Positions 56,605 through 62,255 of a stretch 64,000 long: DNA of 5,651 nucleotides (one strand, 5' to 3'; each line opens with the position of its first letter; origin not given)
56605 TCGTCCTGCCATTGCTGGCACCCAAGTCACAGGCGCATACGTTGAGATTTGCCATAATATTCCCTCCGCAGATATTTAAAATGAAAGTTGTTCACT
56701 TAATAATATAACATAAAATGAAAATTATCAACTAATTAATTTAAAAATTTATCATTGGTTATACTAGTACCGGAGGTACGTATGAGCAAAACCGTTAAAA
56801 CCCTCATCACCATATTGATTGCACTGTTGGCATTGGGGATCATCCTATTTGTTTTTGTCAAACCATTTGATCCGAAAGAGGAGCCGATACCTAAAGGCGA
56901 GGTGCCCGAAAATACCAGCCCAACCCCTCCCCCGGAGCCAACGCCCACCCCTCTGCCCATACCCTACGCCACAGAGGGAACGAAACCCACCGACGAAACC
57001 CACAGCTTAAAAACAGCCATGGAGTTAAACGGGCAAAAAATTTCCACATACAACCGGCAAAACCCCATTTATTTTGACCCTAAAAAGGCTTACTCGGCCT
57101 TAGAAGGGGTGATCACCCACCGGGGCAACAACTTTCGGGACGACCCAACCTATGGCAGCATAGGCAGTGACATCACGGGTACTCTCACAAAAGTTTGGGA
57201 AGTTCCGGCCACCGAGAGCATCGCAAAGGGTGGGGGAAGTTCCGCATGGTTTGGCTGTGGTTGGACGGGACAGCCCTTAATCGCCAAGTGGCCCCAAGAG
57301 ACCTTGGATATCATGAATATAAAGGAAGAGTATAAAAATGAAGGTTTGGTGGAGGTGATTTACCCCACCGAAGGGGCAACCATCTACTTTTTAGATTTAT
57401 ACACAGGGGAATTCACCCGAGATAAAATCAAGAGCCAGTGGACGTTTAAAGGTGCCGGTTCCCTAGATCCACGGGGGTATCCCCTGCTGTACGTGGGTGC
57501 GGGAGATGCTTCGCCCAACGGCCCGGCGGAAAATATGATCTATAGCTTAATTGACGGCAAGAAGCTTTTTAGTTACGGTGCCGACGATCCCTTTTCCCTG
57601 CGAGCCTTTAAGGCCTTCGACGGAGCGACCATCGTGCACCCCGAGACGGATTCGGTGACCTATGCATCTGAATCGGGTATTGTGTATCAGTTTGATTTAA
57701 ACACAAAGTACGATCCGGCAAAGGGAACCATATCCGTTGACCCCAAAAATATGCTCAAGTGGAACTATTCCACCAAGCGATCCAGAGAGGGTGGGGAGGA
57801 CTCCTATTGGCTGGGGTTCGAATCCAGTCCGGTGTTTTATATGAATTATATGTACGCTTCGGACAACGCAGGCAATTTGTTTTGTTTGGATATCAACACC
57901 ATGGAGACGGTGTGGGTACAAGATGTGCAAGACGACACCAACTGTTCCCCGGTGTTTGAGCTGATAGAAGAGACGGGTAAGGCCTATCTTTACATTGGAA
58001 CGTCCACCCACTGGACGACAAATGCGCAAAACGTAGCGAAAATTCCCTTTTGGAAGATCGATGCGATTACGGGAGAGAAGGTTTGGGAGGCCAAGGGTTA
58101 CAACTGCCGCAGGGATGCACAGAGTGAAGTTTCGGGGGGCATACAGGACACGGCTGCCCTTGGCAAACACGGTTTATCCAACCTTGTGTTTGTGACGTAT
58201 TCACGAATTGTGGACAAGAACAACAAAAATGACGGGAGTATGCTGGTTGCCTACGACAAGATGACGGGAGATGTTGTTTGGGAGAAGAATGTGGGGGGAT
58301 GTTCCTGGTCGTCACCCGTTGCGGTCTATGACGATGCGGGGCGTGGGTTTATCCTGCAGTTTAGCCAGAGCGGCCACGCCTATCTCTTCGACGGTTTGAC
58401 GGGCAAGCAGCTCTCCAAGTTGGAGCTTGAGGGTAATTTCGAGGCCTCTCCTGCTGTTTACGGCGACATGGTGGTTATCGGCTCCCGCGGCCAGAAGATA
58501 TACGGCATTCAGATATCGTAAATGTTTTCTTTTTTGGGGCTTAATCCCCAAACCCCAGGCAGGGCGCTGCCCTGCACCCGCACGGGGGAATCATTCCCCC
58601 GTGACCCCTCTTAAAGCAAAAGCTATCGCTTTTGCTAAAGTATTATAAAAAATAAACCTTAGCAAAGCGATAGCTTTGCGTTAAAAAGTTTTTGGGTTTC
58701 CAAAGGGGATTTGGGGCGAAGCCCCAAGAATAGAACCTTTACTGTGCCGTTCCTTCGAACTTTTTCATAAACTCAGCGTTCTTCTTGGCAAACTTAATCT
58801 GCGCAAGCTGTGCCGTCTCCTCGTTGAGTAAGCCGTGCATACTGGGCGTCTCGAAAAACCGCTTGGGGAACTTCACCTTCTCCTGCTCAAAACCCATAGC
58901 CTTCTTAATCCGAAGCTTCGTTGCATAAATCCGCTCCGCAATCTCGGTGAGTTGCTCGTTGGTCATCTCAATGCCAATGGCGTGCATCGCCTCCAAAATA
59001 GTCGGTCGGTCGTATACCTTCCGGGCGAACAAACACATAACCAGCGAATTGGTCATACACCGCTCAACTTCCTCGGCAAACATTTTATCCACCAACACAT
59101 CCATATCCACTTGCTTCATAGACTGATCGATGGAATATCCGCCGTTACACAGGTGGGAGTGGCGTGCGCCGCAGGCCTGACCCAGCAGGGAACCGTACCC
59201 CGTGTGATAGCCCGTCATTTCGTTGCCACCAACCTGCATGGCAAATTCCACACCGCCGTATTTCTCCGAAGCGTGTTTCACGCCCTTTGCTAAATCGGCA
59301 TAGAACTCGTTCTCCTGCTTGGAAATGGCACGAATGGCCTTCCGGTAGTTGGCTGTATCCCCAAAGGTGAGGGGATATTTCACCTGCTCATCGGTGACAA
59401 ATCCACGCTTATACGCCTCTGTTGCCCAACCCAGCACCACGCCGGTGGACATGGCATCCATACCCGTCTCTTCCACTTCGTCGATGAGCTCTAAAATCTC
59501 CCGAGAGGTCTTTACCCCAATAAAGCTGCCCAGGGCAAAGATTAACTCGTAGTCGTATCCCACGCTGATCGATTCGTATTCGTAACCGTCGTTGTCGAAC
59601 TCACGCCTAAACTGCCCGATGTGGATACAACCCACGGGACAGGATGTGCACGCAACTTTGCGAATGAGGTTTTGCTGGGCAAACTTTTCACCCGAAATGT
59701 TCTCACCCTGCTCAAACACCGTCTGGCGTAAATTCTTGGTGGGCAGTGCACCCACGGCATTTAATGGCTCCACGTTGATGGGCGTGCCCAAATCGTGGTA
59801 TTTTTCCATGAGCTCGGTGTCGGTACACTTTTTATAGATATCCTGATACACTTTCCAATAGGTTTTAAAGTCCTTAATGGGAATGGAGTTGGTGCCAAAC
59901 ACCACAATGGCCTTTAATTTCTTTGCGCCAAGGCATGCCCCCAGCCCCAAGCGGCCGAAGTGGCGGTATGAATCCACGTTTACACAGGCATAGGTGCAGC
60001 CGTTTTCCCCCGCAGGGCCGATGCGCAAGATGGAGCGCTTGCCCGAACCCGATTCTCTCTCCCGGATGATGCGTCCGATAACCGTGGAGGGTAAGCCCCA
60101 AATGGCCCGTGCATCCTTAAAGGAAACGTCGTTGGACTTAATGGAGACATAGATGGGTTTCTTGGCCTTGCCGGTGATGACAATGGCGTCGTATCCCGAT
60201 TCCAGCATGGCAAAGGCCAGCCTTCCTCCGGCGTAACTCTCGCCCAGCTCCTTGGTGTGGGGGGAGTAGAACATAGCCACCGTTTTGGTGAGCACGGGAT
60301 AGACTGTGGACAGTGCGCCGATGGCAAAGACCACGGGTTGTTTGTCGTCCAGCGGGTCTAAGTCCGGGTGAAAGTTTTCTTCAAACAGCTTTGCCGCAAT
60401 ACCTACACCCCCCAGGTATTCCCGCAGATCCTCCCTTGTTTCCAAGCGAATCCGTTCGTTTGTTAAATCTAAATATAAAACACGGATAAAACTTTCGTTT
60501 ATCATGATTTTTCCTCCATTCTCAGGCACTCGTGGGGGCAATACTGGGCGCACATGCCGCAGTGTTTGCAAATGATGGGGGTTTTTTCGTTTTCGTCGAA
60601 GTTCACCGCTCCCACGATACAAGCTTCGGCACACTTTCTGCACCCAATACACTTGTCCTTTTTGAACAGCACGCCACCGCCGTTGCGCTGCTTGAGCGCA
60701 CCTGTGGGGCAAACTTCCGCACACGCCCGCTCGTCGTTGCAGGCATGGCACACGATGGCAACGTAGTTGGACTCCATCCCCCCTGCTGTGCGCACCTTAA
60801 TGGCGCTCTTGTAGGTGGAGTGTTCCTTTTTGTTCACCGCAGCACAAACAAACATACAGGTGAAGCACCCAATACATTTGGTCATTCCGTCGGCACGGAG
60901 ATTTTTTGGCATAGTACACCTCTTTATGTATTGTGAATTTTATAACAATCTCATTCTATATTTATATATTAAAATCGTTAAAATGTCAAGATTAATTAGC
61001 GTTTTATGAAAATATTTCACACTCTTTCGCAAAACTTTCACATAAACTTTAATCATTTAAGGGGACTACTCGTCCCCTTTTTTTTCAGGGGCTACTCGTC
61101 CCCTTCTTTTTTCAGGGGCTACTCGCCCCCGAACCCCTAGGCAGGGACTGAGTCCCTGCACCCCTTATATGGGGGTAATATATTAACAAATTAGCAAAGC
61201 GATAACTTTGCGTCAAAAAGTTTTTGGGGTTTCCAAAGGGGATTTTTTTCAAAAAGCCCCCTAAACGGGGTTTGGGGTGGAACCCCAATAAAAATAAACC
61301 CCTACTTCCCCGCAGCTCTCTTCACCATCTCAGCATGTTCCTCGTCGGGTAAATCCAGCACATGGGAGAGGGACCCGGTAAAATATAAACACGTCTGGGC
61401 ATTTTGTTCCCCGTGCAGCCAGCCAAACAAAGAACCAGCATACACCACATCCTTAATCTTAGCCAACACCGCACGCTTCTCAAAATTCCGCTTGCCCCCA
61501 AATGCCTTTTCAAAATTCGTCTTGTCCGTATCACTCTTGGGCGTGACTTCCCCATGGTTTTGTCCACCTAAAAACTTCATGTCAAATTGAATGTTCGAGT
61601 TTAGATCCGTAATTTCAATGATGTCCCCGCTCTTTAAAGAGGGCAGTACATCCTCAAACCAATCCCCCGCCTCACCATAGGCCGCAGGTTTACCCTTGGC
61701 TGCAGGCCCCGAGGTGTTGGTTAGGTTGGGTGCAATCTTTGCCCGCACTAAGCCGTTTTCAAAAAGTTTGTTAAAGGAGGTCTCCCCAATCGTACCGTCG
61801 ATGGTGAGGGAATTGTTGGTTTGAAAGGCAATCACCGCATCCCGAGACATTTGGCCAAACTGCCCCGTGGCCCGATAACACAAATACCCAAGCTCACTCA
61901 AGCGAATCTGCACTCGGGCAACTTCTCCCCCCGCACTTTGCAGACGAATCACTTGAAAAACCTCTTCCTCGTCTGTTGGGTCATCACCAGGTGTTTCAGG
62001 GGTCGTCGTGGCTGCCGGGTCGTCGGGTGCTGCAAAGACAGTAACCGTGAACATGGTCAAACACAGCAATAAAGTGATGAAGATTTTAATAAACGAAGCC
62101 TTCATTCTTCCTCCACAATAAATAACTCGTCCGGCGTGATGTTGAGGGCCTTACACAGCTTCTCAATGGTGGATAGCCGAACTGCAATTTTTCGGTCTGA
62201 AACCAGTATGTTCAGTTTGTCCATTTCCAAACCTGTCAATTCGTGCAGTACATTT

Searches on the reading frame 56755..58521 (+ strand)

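Call 8: search_protein_families(library=ncbifam, proteins=[window:56755-58521:+])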
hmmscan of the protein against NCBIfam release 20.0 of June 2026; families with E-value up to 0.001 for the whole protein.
window:56755-58521:+ (588 aa): 4 families
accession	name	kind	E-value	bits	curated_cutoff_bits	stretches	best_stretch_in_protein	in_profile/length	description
TIGR03075.1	PQQ_enz_alc_DH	subfamily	1.2e-07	30.8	480.05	1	334-450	49-150/530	PQQ-dependent dehydrogenase, methanol/ethanol family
TIGR03300.1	assembly_YfgL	equivalog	3.8e-07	29.1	285.2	1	492-584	73-159/377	outer membrane protein assembly factor BamB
NF008351.0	PRK11138.1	equivalog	7.4e-06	24.7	423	0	358-398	64-104/394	outer membrane protein assembly factor BamB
TIGR04528.1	acido_non_PQQ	subfamily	1.2e-05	24.3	650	0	491-584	397-490/493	acido-empty-quinoprotein group A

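Call 28: search_protein_families(library=pfam, proteins=[window:56755-58521:+], max_evalue=0.001)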
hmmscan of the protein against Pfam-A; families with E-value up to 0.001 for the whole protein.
window:56755-58521:+ (588 aa): 3 families
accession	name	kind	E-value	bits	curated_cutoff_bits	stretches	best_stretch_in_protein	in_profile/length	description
PF13570.13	Beta-prop_ACSF4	-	2.4e-14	53.9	133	1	496-587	237-329/329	Beta-alanine-activating enzyme, beta-propeller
PF13360.13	PQQ_2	-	1.1e-12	48.5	27.6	1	497-585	5-88/233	Outer membrane protein assembly factor BamB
PF01011.28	PQQ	-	5.4e-09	35.7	26.7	0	336-397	31-91/595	Glucose/ethanol/alcohol dehydrogenase, beta-propeller domain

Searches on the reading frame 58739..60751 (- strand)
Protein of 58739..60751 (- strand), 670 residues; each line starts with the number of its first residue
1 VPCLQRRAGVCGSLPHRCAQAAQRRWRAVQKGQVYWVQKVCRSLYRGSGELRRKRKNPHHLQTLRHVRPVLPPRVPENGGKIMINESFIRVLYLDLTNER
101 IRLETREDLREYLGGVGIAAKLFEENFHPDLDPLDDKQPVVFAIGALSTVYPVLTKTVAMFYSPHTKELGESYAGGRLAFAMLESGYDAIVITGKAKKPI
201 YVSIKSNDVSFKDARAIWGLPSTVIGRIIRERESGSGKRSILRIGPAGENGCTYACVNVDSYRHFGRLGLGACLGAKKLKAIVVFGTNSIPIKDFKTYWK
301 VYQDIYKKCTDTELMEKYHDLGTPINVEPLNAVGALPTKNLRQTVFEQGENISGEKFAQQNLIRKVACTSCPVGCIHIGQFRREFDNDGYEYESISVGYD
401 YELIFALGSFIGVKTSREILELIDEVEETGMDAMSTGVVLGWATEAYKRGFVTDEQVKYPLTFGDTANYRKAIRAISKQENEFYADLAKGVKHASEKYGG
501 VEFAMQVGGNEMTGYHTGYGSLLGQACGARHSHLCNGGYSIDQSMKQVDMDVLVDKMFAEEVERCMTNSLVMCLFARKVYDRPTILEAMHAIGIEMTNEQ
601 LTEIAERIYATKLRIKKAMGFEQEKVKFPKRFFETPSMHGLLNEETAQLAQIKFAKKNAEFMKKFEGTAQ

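Call 28: search_protein_families(library=pfam, proteins=[window:58739-60751:-], max_evalue=0.001)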
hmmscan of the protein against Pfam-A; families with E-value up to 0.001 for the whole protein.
window:58739-60751:- (670 aa): 2 families
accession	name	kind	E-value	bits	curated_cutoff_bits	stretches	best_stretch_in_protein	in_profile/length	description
PF01314.23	AFOR_C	-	2.5e-64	218.3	27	1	301-647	2-354/385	Aldehyde ferredoxin oxidoreductase, domains 2 & 3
PF02730.20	AFOR_N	-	4.1e-60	203.4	29.8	1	90-286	2-198/199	Aldehyde ferredoxin oxidoreductase, N-terminal domain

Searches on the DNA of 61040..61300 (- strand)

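Call 42: search_dna_similar(query=window:61040-61300:-, collection=plasmids, mode=distant, max_evalue=0.01, max_rows=25)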
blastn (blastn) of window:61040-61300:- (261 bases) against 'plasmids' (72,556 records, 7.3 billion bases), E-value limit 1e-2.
No match.

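Call 43: search_dna_similar(query=window:61040-61300:-, collection=phages, mode=distant, max_evalue=0.01, max_rows=25)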
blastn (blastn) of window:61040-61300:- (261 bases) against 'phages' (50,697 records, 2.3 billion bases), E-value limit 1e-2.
No match.
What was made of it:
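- Tried and rejected: blastn of the full element against plasmids and phages: no match (calls 42, 43).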

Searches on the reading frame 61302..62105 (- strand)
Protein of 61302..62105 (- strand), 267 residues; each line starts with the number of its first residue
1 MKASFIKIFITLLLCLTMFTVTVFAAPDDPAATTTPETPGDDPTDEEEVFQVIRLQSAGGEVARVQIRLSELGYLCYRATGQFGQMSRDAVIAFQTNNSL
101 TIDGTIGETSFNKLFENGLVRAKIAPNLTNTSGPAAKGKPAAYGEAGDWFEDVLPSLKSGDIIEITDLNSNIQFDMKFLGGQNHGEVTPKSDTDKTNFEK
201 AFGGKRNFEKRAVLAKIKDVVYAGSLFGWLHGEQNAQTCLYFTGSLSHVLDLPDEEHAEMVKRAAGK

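Call 28: search_protein_families(library=pfam, proteins=[window:61302-62105:-], max_evalue=0.001)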
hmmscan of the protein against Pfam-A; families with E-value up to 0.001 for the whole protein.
window:61302-62105:- (267 aa): 1 family
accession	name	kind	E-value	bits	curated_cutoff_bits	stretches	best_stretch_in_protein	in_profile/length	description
PF01471.23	PG_binding_1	-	6.3e-11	42.7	23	1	59-112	2-55/57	Putative peptidoglycan binding domain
